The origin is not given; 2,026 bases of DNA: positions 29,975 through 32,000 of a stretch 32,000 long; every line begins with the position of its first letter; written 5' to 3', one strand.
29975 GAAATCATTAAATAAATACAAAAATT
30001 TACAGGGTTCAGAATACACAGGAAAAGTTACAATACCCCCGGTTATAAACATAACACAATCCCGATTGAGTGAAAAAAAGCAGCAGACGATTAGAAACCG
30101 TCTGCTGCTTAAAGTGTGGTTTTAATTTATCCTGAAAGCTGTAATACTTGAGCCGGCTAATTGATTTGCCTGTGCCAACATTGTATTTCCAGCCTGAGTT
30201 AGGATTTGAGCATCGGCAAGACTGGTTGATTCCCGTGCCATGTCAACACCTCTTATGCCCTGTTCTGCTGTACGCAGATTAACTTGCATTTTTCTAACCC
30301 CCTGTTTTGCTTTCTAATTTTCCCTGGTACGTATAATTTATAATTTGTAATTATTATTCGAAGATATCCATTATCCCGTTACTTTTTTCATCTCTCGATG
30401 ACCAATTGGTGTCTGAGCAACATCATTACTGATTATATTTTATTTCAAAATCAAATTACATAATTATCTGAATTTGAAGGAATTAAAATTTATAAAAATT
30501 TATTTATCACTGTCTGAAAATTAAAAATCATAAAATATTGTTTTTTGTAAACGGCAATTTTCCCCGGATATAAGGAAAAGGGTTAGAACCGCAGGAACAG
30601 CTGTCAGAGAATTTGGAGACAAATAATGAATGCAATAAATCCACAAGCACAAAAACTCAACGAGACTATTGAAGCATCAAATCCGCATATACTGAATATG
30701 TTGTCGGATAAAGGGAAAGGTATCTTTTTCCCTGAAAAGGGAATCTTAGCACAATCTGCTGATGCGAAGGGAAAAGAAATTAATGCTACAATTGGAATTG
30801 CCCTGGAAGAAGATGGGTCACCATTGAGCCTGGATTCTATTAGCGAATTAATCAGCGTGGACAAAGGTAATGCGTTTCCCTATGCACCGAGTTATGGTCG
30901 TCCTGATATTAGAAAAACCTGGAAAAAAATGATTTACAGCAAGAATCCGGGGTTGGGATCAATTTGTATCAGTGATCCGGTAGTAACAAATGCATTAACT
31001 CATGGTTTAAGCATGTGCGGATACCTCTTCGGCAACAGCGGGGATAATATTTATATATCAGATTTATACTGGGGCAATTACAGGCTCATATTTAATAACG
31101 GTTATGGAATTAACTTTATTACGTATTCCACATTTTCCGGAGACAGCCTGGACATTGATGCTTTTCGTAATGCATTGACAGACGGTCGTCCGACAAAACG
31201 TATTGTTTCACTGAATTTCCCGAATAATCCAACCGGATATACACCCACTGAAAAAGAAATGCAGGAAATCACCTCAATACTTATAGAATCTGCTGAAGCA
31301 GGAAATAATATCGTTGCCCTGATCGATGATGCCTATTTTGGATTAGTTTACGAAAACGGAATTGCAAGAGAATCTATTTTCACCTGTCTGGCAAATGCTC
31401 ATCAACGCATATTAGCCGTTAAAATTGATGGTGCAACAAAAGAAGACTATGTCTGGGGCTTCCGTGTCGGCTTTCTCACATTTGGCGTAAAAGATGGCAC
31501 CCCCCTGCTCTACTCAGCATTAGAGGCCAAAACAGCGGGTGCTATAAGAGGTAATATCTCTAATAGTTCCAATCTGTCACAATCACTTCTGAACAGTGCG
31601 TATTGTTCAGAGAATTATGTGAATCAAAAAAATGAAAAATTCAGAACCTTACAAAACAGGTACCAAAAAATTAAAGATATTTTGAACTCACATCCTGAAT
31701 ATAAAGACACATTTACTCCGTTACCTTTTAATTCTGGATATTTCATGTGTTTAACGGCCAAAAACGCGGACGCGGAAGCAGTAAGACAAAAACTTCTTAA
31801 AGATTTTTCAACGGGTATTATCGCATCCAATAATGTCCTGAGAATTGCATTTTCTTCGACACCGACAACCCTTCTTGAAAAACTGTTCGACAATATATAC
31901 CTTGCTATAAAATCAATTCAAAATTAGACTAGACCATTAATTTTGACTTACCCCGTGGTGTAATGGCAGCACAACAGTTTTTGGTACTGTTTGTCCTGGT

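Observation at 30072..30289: Stand-alone 55-codon ORF encoding only the flagellin C-terminal domain, with its own strong terminator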

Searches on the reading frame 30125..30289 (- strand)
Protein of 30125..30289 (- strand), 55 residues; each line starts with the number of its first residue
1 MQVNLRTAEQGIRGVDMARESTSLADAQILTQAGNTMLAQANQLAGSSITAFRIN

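Call 3: search_protein_families(library=pfam, proteins=[window:30125-30289:-], max_evalue=10)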
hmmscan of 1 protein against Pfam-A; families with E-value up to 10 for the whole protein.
seq(55 aa): 1 family
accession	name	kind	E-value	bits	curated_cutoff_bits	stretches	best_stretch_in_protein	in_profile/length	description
PF00700.27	Flagellin_C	-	3.9e-12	46.8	23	1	1-45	35-79/86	Bacterial flagellin C-terminal helical region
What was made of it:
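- On Flagellin (FliC/FlaA type; Pfam Flagellin_N plus Flagellin_C): 46.8 bits against a cut-off of 23, but only profile positions 35-79 of 86 are matched (call 3).
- Checked: It matches ORF residues 1-45 to profile positions 35-79 of 86 (call 3), so this is not a chance match.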

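Call 6: find_encoding_contigs(protein=window:30125-30289:-, flank=10000, max_places=10)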
Protein seq(55 aa) (55 aa): 4 contigs read that carry it; 2 places shown.
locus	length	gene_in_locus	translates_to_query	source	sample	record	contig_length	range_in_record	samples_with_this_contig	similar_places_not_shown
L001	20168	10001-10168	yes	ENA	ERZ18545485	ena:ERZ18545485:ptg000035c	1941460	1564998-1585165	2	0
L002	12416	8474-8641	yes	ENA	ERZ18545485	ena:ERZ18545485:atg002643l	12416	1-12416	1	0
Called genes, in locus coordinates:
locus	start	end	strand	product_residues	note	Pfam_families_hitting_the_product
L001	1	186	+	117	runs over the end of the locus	-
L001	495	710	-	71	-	PF01176:eIF-1a, PF16745:RsgA_N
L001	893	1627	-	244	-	PF00359:PTS_EIIA_2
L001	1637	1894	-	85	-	PF06865:Ppnp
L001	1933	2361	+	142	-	-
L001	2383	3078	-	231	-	PF04298:Zn_peptidase_2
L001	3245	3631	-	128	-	PF00011:HSP20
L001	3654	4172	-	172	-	PF00011:HSP20, PF17886:ArsA_HSP20 (weak)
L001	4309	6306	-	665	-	PF00270:DEAD (weak), PF04851:ResIII (weak), PF13307:Helicase_C_2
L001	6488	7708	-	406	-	PF22025:ThiI_fer, PF02926:THUMP, PF02568:ThiI, PF06508:QueC (faint)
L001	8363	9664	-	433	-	PF00155:Aminotran_1_2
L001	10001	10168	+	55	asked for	PF00700:Flagellin_C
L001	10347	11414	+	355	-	PF00180:Iso_dh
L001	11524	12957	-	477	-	PF01546:Peptidase_M20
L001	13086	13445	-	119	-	PF01135:PCMT, PF13847:Methyltransf_31 (weak)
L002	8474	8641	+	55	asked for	PF00700:Flagellin_C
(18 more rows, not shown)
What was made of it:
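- The source is a metagenome assembly (call 6).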

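Call 8: find_homologous_proteins(query=window:30125-30289:-, max_evalue=0.001)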
Query seq(55 aa) (55 aa): 1 proteins with E <= 0.001 among 1 candidates.
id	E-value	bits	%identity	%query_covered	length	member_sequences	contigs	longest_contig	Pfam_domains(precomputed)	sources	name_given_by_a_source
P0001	2.2e-25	103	100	100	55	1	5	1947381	PF00700.28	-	-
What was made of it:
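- Tried and rejected: A search of the 5.8-billion-protein collection with the ORF returned only the ORF itself (call 8).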

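Call 12: search_protein_families(library=pfam, proteins=[window:30125-30289:-], max_evalue=0.001)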
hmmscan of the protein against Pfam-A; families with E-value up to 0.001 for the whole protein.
seq(55 aa): 1 family
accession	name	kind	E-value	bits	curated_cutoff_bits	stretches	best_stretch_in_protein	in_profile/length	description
PF00700.27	Flagellin_C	-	3.9e-12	46.8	23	1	1-45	35-79/86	Bacterial flagellin C-terminal helical region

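Call 17: search_protein_representatives(protein=window:30125-30289:-)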
Query: 55 residues. Proteins with E-value up to 0.001 (for the whole library): 89; up to 1e-10: 2; up to 1e-30: 0. The best 89 are listed.
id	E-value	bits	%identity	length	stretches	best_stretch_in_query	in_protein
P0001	6.9e-26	103.0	100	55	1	1-55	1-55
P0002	9.0e-11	56.6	44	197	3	5-49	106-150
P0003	8.6e-10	53.6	65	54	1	3-48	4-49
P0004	1.4e-07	46.9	62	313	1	3-49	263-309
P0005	4.9e-07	45.2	67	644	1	2-47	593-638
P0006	9.0e-07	44.4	45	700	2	4-49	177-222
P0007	1.9e-06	43.4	63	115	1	2-47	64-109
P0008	1.9e-06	43.4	57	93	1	3-49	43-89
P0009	4.0e-06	42.3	60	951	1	3-49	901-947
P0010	4.4e-06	42.2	57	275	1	3-49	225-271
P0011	9.3e-06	41.2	44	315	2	4-49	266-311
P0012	1.4e-05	40.6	57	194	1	4-49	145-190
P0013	1.6e-05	40.5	57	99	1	3-49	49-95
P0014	1.6e-05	40.5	55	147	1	4-47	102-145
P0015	1.7e-05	40.5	53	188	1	3-49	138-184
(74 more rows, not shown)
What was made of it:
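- Tried and rejected: The exhaustive representative search was needed to find relatives (call 17).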

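Call 19: find_encoding_contigs(protein=P0003, flank=10000, max_places=10)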
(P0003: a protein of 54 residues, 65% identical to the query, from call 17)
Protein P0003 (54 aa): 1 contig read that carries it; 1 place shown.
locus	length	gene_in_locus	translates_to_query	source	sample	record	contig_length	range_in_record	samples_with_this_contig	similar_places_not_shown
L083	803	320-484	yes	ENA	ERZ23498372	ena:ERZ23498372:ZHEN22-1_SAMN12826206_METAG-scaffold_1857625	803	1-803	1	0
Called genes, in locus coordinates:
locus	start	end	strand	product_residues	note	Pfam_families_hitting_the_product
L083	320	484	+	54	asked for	PF00700:Flagellin_C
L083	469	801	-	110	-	?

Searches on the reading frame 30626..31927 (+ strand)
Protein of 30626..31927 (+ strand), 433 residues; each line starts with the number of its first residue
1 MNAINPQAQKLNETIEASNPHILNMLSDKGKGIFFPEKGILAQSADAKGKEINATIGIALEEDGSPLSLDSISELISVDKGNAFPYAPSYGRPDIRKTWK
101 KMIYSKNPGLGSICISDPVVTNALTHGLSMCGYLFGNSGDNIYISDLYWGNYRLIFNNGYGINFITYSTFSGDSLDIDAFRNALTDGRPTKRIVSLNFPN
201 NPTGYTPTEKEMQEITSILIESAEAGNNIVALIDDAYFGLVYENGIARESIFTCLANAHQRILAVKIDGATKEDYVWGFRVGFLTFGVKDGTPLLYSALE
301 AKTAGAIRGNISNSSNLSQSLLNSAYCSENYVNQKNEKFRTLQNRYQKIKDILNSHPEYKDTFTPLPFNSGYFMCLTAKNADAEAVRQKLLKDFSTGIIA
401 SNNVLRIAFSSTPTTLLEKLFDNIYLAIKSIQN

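Call 25: find_homologous_proteins(query=window:30626-31927:+, max_evalue=1e-30)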
Query window:30626-31927:+ (433 aa): 8000 proteins with E <= 1e-30 among 8000 candidates; the best 120 are listed.
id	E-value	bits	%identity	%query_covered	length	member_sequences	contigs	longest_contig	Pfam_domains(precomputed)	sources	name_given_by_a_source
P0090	1.2e-288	975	100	100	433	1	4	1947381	PF00155.28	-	-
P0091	1.1e-287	972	100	100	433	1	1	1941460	PF00155.28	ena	-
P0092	4.0e-246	835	85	100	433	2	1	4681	PF00155.28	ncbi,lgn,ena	-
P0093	5.4e-194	663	68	99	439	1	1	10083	PF00155.28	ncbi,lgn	-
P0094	5.3e-190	650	67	100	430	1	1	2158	PF00155.28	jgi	jgi:aspartate/methionine/tyrosine aminotransferase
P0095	5.3e-190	650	65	100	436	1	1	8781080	PF00155.28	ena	-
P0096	3.9e-189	647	66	100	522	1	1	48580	PF00155.28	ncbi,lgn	-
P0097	4.1e-186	637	66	99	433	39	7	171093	PF00155.28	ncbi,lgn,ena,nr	ncbi:MAG: aminotransferase class I/II-fold pyridoxal phosphate-dependent enzyme [Candidatus Brocadia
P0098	6.4e-186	636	65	100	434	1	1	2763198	PF00155.28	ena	-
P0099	7.3e-186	636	65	100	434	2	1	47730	PF00155.28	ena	-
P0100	4.3e-185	634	66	99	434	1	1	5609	PF00155.28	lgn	-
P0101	5.5e-185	633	65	100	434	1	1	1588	PF00155.28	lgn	-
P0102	5.9e-185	633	66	99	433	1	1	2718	PF00155.28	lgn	-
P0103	1.0e-182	626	64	100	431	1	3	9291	PF00155.28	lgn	-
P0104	5.6e-182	623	65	99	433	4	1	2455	PF00155.28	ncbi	-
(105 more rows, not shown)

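Call 26: find_encoding_contigs(protein=P0092, flank=10000, max_places=5)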
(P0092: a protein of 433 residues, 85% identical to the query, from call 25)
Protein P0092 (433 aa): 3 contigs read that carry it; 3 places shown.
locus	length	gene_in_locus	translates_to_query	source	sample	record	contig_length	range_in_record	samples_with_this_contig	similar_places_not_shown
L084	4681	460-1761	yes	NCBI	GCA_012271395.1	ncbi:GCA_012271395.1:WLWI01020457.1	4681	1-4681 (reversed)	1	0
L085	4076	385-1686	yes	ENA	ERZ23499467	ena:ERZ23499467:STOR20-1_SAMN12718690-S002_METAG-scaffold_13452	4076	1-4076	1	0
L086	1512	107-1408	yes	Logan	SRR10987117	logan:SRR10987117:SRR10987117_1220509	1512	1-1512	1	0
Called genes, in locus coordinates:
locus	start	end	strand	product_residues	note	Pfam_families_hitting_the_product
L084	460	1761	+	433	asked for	PF00155:Aminotran_1_2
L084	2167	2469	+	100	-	PF22025:ThiI_fer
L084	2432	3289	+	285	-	PF02926:THUMP, PF02568:ThiI, PF06508:QueC (weak)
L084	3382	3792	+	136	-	-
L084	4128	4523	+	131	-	-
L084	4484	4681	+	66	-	?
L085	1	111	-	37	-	?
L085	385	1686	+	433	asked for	PF00155:Aminotran_1_2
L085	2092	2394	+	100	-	PF22025:ThiI_fer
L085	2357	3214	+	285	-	PF02926:THUMP, PF02568:ThiI, PF06508:QueC (weak)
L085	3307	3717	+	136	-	-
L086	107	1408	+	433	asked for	PF00155:Aminotran_1_2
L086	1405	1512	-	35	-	?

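Call 27: find_encoding_contigs(protein=P0093, flank=10000, max_places=5)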
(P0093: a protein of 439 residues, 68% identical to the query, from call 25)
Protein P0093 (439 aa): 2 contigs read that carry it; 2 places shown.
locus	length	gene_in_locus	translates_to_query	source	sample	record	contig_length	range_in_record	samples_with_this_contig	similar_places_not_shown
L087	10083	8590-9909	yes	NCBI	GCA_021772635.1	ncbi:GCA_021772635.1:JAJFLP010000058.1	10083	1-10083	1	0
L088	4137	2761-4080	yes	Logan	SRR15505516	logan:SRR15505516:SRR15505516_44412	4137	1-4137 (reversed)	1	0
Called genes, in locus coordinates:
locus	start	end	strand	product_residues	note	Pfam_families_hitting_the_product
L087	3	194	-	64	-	?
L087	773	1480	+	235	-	PF09335:VTT_dom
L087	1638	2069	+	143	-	PF01451:LMWPc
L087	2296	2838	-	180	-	PF00581:Rhodanese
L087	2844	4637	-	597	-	PF01336:tRNA_anti-codon, PF00152:tRNA-synt_2, PF02938:GAD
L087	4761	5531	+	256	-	PF14353:CpXC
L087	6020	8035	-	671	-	PF00580:UvrD-helicase, PF01443:Viral_helicase1 (faint), PF13245:AAA_19, PF13604:AAA_30 (weak), PF13361:UvrD_C, PF13538:UvrD_C_2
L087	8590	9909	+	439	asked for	PF00155:Aminotran_1_2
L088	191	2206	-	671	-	PF00580:UvrD-helicase, PF01443:Viral_helicase1 (faint), PF13245:AAA_19, PF13604:AAA_30 (weak), PF13361:UvrD_C, PF13538:UvrD_C_2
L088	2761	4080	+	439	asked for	PF00155:Aminotran_1_2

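Call 29: find_encoding_contigs(protein=P0098, flank=6000, max_places=3)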
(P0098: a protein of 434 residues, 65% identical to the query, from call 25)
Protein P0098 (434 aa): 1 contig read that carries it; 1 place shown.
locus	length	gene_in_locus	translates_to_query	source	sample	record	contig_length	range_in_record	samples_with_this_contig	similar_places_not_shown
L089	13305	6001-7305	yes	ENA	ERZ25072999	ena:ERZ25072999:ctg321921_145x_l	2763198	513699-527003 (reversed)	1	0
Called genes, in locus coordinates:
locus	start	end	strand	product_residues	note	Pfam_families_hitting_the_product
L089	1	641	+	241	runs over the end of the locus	PF00733:Asn_synthase (weak), PF06508:QueC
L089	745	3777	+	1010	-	PF00176:SNF2-rel_dom, PF04851:ResIII, PF00271:Helicase_C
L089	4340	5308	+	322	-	PF01073:3Beta_HSD, PF01370:Epimerase, PF02719:Polysacc_synt_2, PF04321:RmlD_sub_bind, PF05368:NmrA, PF07993:NAD_binding_4 (faint), PF13460:NAD_binding_10, PF16363:GDP_Man_Dehyd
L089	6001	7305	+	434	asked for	PF00155:Aminotran_1_2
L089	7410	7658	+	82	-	-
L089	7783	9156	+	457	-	PF22025:ThiI_fer, PF02926:THUMP (weak), PF02568:ThiI, PF06508:QueC (faint)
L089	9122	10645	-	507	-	-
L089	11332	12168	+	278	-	-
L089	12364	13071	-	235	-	-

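Call 30: find_encoding_contigs(protein=P0096, flank=6000, max_places=3)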
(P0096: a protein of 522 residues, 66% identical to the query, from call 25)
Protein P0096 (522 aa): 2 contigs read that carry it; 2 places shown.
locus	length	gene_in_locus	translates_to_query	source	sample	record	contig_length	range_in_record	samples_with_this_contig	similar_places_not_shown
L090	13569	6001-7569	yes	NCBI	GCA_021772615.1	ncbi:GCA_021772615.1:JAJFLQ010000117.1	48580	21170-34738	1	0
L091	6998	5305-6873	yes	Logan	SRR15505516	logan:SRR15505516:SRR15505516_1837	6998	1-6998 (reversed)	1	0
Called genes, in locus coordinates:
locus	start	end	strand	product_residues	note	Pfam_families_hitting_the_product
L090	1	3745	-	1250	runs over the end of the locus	PF00069:Pkinase, PF07714:PK_Tyr_Ser-Thr, PF24807:WD40_CDC20-Fz, PF25175:Beta-prop_WDR5, PF23414:Beta-prop_EML_2, PF24814:WD40_Prp19, PF24817:WD40_WDHD1_1st, PF25168:Beta-prop_WDR36-Utp21_2nd, +87 more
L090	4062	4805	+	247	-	PF03567:Sulfotransfer_2 (faint)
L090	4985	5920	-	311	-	PF00669:Flagellin_N, PF00700:Flagellin_C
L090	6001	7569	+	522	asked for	PF00155:Aminotran_1_2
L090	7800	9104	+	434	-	PF22025:ThiI_fer, PF02926:THUMP, PF02568:ThiI, PF06508:QueC (faint)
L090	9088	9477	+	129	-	-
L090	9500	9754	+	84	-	-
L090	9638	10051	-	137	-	PF07883:Cupin_2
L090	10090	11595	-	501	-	PF17152:CHASE8, PF00672:HAMP (weak), PF00512:HisKA, PF02518:HATPase_c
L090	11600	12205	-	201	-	PF13689:DUF4154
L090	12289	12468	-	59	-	-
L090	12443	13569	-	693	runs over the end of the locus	PF07715:Plug, PF00593:TonB_dep_Rec_b-barrel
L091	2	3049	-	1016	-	?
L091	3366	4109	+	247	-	PF03567:Sulfotransfer_2 (faint)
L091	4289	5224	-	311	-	PF00669:Flagellin_N, PF00700:Flagellin_C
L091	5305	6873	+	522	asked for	PF00155:Aminotran_1_2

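Call 35: find_homologous_proteins(query=L090:4988-5920:-, max_evalue=1e-10)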
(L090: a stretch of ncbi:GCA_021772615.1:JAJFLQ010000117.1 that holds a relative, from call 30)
Query L090:4988-5920:- (311 aa): 5990 proteins with E <= 1e-10 among 8000 candidates; the best 120 are listed.
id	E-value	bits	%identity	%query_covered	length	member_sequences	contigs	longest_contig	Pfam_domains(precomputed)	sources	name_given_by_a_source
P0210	5.1e-191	651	100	100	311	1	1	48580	PF00700.28,PF00669.26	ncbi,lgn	-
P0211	1.5e-134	466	71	99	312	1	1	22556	PF00700.28,PF00669.26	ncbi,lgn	-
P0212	1.4e-130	453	67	96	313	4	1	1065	PF00700.28,PF00669.26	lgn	-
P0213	1.8e-129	449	66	100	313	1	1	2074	PF00700.28,PF00669.26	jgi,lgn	jgi:flagellin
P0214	2.4e-129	449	68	99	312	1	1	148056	PF00700.28,PF00669.26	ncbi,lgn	-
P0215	3.0e-129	448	66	100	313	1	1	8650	PF00700.28,PF00669.26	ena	-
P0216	3.8e-129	448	66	100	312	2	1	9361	PF00700.28,PF00669.26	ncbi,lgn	-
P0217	6.3e-129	447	64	99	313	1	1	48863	PF00700.28,PF00669.26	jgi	jgi:flagellin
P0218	2.7e-128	445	64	99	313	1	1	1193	PF00700.28,PF00669.26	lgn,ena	-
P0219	2.4e-127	442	65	100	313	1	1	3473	PF00700.28,PF00669.26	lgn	-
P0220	1.2e-126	440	63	100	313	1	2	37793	PF00700.28,PF00669.26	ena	-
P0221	2.3e-126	439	64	100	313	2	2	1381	PF00700.28,PF00669.26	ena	-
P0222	1.1e-125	437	65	100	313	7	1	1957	PF00700.28,PF00669.26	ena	-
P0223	1.6e-125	436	66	99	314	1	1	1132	PF00700.28,PF00669.26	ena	-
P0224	2.1e-125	436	65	100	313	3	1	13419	PF00700.28,PF00669.26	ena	-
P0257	2.5e-121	423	68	93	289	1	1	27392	PF00700.28,PF00669.26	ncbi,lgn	-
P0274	1.9e-119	416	64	100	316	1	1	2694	PF00700.28,PF00669.26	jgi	-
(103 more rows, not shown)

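Call 38: find_encoding_contigs(protein=P0257, flank=8000, max_places=4)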
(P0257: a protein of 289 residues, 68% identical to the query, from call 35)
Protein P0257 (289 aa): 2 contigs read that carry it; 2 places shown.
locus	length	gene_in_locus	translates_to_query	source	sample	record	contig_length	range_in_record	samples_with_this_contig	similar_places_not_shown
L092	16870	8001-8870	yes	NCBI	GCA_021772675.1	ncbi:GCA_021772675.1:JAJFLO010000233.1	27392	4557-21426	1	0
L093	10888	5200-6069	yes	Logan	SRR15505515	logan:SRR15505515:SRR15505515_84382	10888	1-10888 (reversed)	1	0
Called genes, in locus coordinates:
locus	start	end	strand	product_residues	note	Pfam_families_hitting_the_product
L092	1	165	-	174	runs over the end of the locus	PF04298:Zn_peptidase_2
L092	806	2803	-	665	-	PF00270:DEAD (weak), PF04851:ResIII (weak), PF13307:Helicase_C_2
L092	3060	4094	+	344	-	PF12775:AAA_7 (faint), PF00158:Sigma54_activat, PF01078:Mg_chelatase (faint), PF14532:Sigma54_activ_2, PF00004:AAA (weak), PF07728:AAA_5 (weak), PF25601:AAA_lid_14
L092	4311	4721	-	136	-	PF03226:Yippee-Mis18 (weak)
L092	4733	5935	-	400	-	PF22025:ThiI_fer, PF02926:THUMP, PF02568:ThiI, PF06508:QueC (weak)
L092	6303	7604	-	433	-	PF00155:Aminotran_1_2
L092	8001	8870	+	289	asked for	PF00669:Flagellin_N, PF00700:Flagellin_C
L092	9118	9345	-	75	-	-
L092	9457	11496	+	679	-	PF00512:HisKA (faint), PF00989:PAS (weak), PF13426:PAS_9 (weak), PF02518:HATPase_c, PF00072:Response_reg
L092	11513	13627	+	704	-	PF00989:PAS, PF08448:PAS_4 (weak), PF13426:PAS_9 (weak), PF00512:HisKA, PF02518:HATPase_c, PF00072:Response_reg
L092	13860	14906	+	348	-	PF00180:Iso_dh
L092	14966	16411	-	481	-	PF01546:Peptidase_M20 (weak), PF07687:M20_dimer (weak)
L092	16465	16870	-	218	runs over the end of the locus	PF01135:PCMT, PF00398:RrnaAD (weak), PF13847:Methyltransf_31, PF13649:Methyltransf_25 (weak)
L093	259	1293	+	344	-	PF12775:AAA_7 (faint), PF00158:Sigma54_activat, PF01078:Mg_chelatase (faint), PF14532:Sigma54_activ_2, PF00004:AAA (weak), PF07728:AAA_5 (weak), PF25601:AAA_lid_14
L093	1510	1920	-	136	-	PF03226:Yippee-Mis18 (weak)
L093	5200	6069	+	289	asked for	PF00669:Flagellin_N, PF00700:Flagellin_C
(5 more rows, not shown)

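Call 39: find_encoding_contigs(protein=P0274, flank=8000, max_places=4)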
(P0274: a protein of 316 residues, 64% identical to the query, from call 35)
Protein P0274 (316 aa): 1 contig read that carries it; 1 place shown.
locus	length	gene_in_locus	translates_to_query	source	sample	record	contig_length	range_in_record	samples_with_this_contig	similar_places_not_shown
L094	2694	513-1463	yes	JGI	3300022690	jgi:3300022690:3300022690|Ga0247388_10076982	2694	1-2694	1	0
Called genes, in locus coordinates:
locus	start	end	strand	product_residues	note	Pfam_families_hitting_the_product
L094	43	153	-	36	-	-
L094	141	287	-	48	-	-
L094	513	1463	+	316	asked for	PF00669:Flagellin_N, PF00700:Flagellin_C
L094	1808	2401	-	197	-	-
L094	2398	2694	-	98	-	?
